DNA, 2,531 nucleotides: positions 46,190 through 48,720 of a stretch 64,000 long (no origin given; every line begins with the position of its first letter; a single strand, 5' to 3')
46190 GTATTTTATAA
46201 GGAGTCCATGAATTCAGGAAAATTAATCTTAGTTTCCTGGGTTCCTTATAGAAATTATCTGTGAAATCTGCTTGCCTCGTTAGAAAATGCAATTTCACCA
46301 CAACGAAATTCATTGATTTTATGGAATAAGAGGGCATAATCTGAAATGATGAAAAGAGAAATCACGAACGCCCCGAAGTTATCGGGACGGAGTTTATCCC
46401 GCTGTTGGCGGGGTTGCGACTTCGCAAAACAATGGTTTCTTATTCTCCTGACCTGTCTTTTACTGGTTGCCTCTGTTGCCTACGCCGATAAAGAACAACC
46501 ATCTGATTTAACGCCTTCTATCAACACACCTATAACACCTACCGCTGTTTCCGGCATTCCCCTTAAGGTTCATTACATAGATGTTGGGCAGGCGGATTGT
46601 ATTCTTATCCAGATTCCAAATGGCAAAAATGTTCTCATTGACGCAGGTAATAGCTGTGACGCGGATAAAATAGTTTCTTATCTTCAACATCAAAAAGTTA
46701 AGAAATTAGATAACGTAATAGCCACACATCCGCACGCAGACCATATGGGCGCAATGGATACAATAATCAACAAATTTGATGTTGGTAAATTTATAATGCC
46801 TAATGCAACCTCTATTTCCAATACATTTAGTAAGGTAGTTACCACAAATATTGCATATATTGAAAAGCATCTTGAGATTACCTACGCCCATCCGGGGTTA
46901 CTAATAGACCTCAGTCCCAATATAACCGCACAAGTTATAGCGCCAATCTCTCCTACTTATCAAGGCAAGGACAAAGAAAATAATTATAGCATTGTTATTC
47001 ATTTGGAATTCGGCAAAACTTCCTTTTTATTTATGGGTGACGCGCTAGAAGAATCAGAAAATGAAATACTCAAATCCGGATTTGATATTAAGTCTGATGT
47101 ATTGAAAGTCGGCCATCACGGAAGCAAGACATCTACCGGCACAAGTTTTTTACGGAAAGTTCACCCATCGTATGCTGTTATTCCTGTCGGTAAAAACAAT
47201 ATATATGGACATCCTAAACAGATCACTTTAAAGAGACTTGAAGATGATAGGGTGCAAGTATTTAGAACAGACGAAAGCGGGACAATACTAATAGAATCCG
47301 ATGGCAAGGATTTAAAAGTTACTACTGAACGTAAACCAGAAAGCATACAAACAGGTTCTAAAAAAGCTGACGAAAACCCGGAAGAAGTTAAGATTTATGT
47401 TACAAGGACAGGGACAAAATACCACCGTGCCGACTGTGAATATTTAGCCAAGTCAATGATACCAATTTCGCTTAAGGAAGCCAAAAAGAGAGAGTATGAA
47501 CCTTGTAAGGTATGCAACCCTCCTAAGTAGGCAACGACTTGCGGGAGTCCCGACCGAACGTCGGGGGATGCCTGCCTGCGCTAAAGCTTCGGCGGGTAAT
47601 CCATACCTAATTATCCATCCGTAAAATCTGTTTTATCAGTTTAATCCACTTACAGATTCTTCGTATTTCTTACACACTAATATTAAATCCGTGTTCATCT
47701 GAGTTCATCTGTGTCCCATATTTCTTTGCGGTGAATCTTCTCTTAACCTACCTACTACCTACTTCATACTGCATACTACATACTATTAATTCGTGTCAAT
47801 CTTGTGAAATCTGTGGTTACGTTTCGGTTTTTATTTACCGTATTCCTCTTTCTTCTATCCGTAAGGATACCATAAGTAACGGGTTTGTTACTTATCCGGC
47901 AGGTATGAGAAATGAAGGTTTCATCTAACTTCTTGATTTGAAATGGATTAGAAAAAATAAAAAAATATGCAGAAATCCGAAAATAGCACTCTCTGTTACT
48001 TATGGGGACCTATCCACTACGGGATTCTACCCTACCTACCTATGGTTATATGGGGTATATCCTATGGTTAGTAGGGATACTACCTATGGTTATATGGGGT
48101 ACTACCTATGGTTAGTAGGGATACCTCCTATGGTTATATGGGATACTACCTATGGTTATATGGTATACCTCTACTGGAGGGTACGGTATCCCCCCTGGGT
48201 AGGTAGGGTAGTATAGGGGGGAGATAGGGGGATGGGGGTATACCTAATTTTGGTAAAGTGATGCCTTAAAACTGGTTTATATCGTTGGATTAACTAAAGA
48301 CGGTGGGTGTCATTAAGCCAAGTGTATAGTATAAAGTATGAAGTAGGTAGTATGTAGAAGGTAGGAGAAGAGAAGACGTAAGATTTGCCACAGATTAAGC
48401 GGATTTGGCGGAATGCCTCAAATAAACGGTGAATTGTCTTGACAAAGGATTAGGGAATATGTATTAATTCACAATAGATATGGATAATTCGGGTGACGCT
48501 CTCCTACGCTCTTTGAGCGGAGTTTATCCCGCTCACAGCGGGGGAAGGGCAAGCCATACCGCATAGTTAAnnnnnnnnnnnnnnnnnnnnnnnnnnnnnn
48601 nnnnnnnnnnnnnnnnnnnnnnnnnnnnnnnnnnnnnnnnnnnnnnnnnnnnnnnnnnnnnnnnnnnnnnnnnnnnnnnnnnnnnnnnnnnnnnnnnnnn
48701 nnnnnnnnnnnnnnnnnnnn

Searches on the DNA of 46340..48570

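Call 79: search_rna_families(source=window, start=46340, end=48570, threshold=evalue, max_evalue=10, show_alignments=3)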
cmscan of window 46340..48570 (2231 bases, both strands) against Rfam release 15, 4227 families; matches with E-value up to 10: 1.
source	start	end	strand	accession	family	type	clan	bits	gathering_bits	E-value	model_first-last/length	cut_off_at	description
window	48186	48236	+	RF01762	whalefall-1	Gene; sRNA;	-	14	37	3.9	1-56/56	no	Whalefall-1 RNA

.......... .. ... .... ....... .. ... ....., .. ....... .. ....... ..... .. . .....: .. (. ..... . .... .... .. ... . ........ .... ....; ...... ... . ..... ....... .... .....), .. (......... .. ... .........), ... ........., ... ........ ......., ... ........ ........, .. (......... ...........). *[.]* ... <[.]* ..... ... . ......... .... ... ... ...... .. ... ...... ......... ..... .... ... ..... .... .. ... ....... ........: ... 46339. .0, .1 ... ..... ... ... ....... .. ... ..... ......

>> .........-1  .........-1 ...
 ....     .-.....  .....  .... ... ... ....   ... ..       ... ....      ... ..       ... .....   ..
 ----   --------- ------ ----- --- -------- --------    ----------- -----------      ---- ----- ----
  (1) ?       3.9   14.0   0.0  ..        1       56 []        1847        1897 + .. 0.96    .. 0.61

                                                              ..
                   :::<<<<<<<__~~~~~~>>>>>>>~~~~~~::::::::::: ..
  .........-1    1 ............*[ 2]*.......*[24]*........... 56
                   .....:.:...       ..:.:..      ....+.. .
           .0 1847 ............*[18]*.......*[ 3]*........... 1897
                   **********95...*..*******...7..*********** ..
